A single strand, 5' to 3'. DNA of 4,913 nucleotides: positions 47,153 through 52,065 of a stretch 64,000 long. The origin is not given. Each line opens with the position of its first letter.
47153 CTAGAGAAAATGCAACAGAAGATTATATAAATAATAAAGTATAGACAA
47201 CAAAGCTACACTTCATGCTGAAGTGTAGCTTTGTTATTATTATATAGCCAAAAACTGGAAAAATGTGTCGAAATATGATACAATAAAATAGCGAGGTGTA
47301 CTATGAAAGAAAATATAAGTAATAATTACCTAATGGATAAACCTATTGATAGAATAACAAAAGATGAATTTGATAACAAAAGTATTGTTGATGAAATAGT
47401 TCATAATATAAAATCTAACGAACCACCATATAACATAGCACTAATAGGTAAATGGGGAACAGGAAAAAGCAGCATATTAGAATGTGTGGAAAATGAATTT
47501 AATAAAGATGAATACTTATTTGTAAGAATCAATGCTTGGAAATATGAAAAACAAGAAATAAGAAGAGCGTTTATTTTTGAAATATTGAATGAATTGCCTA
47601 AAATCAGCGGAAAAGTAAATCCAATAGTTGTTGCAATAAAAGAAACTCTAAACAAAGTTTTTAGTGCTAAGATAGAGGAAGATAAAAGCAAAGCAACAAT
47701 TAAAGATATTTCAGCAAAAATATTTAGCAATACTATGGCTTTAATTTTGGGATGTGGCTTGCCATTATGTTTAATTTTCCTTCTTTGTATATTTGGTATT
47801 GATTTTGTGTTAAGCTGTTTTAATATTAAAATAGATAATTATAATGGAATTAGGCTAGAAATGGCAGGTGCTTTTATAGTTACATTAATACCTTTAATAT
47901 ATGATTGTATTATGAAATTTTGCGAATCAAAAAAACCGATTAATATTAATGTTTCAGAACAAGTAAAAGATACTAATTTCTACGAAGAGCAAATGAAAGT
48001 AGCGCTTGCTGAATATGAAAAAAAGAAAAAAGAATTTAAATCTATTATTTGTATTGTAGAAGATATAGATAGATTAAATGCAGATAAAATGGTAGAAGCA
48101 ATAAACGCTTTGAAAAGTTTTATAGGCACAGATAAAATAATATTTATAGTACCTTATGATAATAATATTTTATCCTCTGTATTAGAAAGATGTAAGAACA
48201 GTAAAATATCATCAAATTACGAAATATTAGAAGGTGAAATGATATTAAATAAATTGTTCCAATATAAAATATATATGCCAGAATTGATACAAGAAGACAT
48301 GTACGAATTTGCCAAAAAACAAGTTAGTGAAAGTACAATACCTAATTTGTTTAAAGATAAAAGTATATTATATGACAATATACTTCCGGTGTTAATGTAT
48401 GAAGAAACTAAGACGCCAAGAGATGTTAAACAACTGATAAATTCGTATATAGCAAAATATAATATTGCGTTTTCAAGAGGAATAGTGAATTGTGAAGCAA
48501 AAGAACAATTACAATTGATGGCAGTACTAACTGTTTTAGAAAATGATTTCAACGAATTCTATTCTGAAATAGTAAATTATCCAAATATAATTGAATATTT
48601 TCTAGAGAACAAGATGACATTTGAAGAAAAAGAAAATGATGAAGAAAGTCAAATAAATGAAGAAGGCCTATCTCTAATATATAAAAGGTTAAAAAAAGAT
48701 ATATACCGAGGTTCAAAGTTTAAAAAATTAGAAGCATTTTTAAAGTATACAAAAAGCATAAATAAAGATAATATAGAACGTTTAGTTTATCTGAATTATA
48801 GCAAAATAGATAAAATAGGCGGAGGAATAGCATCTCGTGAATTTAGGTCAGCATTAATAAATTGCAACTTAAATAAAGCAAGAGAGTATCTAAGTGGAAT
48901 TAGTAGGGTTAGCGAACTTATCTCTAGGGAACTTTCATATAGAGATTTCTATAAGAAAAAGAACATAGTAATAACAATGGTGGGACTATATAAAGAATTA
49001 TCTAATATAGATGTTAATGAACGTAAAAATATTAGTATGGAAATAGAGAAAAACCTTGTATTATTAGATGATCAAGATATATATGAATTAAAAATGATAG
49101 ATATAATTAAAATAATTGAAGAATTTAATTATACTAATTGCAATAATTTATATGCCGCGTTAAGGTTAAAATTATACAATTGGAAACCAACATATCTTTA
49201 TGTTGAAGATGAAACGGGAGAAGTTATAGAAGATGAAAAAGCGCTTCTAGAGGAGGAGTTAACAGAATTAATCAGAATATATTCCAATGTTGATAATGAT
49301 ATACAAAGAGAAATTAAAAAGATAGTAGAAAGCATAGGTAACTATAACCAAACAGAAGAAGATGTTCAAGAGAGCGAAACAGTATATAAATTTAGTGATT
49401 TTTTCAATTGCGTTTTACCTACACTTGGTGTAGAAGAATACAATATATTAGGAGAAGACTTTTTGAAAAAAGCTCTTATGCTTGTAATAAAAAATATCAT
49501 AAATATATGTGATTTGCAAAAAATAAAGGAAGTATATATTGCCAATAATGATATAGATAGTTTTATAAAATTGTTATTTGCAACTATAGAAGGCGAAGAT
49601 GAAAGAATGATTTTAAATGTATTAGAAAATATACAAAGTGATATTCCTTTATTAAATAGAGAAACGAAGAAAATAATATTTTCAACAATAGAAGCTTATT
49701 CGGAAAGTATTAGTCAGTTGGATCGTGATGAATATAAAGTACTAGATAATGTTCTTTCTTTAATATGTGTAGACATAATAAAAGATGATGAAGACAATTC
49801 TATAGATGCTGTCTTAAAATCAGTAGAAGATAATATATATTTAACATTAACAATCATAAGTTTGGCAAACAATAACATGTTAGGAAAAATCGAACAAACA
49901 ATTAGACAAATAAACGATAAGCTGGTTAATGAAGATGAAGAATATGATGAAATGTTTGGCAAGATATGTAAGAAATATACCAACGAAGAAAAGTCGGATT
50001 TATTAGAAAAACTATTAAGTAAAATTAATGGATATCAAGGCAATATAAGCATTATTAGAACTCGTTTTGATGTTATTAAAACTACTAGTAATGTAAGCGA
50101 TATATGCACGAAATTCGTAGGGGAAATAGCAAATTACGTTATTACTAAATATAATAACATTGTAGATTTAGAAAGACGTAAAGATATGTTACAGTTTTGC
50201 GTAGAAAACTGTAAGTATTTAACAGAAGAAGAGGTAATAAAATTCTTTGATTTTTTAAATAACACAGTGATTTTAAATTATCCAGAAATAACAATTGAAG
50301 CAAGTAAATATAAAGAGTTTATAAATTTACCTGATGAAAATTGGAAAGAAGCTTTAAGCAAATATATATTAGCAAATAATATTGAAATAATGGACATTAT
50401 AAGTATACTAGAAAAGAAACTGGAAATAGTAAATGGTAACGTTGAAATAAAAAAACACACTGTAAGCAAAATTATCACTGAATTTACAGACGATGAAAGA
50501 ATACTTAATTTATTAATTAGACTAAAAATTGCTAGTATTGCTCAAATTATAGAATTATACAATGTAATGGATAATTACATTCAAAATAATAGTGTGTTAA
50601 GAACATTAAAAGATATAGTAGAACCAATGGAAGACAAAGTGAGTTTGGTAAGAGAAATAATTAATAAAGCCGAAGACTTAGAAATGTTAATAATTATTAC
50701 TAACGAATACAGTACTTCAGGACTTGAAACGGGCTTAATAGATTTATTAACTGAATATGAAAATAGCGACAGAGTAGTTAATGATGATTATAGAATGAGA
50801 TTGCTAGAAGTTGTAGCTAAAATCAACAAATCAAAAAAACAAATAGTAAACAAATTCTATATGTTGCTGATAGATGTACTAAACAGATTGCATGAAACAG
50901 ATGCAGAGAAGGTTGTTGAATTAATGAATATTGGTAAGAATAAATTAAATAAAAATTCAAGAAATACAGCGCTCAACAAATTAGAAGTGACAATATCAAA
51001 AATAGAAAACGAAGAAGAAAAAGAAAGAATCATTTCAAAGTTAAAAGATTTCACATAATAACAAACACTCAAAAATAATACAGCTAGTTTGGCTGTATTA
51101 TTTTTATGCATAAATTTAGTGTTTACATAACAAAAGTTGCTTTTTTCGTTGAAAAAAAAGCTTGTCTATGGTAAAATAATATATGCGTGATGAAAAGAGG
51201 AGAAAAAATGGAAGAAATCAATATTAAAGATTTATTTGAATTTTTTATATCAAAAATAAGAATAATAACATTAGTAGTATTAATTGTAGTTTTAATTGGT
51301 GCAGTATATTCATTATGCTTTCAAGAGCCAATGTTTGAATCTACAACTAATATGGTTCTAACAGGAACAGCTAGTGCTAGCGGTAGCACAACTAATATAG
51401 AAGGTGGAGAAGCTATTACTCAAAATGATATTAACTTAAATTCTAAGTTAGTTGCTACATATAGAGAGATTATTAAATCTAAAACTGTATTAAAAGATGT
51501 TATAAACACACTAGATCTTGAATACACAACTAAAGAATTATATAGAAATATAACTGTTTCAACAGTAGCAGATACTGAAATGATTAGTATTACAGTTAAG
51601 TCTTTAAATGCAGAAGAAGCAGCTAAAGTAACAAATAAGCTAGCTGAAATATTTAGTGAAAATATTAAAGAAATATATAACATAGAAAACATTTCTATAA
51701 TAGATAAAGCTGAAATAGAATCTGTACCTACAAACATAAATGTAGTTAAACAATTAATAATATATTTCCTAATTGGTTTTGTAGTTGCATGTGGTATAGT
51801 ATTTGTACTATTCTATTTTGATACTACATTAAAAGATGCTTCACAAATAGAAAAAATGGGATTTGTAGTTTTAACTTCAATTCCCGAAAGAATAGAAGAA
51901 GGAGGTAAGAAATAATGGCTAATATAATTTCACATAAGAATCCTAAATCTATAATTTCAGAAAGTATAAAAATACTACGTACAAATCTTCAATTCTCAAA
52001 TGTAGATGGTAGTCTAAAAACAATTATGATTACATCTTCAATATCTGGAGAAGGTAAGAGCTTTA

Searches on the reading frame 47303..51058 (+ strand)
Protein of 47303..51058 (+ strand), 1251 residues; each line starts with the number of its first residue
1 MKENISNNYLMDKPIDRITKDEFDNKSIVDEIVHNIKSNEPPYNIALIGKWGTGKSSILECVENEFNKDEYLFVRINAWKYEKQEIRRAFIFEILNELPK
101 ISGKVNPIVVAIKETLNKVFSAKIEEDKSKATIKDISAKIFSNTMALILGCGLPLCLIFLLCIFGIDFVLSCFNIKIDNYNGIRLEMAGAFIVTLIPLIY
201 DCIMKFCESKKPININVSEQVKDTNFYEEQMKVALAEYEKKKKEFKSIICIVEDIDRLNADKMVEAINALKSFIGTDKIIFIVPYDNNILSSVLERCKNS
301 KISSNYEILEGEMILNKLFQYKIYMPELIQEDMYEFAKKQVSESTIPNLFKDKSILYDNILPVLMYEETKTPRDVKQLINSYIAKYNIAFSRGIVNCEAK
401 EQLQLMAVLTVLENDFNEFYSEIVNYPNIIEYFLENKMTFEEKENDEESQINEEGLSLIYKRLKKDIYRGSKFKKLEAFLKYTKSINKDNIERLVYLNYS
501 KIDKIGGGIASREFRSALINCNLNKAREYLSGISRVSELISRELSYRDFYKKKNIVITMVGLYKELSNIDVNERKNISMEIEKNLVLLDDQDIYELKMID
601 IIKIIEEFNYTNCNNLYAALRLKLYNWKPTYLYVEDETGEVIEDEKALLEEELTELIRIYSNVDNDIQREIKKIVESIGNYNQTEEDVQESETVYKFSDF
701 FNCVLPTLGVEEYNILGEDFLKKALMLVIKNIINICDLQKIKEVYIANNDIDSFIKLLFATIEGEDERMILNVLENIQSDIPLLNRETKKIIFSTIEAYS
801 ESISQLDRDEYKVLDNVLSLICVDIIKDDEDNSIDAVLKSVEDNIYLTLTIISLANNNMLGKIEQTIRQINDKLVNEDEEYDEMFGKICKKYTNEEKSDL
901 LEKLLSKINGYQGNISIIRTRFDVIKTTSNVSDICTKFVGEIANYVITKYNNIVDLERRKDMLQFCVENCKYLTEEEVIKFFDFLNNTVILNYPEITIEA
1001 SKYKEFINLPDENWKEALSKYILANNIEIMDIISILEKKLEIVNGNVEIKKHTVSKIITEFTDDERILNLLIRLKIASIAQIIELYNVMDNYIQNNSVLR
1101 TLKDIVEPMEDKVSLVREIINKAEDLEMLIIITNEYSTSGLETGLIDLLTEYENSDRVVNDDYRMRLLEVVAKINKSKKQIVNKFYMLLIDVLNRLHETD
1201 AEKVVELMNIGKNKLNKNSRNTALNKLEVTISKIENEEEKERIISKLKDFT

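Call 63: search_protein_families(library=pfam, proteins=[window:47303-51058:+], max_evalue=0.00001)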
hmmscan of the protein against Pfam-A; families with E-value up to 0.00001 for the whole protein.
window:47303-51058:+ (1251 aa): 1 family
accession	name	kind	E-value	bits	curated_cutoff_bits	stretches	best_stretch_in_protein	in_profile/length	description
PF07693.20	KAP_NTPase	-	1.7e-27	96.9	20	1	26-381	2-285/293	KAP family P-loop domain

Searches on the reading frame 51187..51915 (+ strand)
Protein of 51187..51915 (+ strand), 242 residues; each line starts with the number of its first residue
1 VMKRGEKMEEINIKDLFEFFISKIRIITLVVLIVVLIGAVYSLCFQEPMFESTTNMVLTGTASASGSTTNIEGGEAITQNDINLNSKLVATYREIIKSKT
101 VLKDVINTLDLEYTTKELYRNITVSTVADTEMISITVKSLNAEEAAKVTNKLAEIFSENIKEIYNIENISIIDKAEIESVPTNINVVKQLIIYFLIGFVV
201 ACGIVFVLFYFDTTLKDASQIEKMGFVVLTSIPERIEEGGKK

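Call 63: search_protein_families(library=pfam, proteins=[window:51187-51915:+], max_evalue=0.00001)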
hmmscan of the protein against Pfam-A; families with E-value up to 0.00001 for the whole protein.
window:51187-51915:+ (242 aa): 1 family
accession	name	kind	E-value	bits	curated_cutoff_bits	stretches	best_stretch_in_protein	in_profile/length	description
PF02706.20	Wzz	-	1.4e-12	48.2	25.5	1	9-109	1-91/91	Chain length determinant protein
